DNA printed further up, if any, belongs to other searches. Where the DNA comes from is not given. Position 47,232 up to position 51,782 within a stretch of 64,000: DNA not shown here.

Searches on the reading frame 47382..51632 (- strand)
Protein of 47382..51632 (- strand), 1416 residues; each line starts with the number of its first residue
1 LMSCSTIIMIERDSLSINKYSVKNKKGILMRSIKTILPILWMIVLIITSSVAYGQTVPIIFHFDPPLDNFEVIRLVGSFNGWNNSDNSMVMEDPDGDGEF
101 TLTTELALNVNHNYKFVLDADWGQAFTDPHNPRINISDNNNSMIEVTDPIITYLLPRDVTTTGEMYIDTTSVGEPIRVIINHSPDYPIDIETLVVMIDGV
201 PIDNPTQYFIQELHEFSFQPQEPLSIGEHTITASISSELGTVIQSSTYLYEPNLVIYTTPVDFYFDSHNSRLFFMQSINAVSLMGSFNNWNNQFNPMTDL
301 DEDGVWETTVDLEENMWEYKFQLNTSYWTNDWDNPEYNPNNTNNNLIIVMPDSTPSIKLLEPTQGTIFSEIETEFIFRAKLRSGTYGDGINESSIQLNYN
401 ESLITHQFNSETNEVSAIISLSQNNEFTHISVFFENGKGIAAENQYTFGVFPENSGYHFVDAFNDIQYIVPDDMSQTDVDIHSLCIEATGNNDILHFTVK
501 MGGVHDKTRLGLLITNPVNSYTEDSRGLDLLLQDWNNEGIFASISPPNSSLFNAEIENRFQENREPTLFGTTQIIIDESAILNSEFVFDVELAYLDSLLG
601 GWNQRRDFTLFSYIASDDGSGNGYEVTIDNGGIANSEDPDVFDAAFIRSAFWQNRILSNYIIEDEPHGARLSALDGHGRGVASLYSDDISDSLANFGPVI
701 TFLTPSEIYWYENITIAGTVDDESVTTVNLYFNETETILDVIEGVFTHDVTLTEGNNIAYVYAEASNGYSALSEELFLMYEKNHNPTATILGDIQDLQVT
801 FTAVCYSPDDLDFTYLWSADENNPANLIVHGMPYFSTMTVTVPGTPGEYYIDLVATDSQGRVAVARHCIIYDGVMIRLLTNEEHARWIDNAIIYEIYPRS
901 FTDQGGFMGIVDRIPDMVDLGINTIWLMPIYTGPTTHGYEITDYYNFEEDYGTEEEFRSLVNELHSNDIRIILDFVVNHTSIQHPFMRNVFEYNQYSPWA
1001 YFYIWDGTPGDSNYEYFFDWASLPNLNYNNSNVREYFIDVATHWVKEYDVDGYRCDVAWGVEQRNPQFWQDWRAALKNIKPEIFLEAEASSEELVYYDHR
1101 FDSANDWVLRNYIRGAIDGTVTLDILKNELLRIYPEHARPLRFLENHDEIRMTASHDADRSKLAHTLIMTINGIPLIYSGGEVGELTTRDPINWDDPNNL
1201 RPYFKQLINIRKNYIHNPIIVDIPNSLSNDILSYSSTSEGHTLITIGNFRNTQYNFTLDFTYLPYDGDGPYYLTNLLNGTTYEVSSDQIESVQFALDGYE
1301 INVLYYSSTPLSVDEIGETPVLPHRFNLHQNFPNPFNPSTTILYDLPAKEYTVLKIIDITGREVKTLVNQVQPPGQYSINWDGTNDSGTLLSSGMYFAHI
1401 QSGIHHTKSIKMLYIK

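Call 8: search_protein_families(library=pfam, proteins=[window:47382-51632:-])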
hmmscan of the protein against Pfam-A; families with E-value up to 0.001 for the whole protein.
window:47382-51632:- (1416 aa): 9 families
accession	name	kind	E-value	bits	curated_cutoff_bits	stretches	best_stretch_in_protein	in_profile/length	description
PF00128.31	Alpha-amylase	-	1.3e-48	166.9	22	1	896-1194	2-363/446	Alpha amylase, catalytic domain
PF16561.11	AMPK1_CBM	-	5.9e-12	46.1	26.8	1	276-352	9-82/85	Glycogen recognition site of AMP-activated protein kinase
PF02922.24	CBM_48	-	2.8e-10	40.8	22.4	1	279-327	23-72/83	Carbohydrate-binding module 48 (Isoamylase N-terminal domain)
PF13860.13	FlgD_ig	-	3.7e-09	36.9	27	1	1352-1397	25-70/79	FlgD Ig-like domain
PF22058.2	X25_BaPul_like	-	5.3e-07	30.1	27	0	76-142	12-75/87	Pullulanase X25 domain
PF16760.10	CBM53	-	7e-06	26.7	27.6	0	277-315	12-51/57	Starch/carbohydrate-binding module (family 53)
PF18962.6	Por_Secre_tail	-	9.3e-05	23.1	27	1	1332-1407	2-69/75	Secretion system C-terminal sorting domain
PF09136.16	Glucodextran_B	-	0.00047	20.4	27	0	712-769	17-71/83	Glucodextranase, domain B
PF16411.10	SusF_SusE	-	0.00077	20.2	27.5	0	75-179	1-108/167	Outer membrane protein SusF_SusE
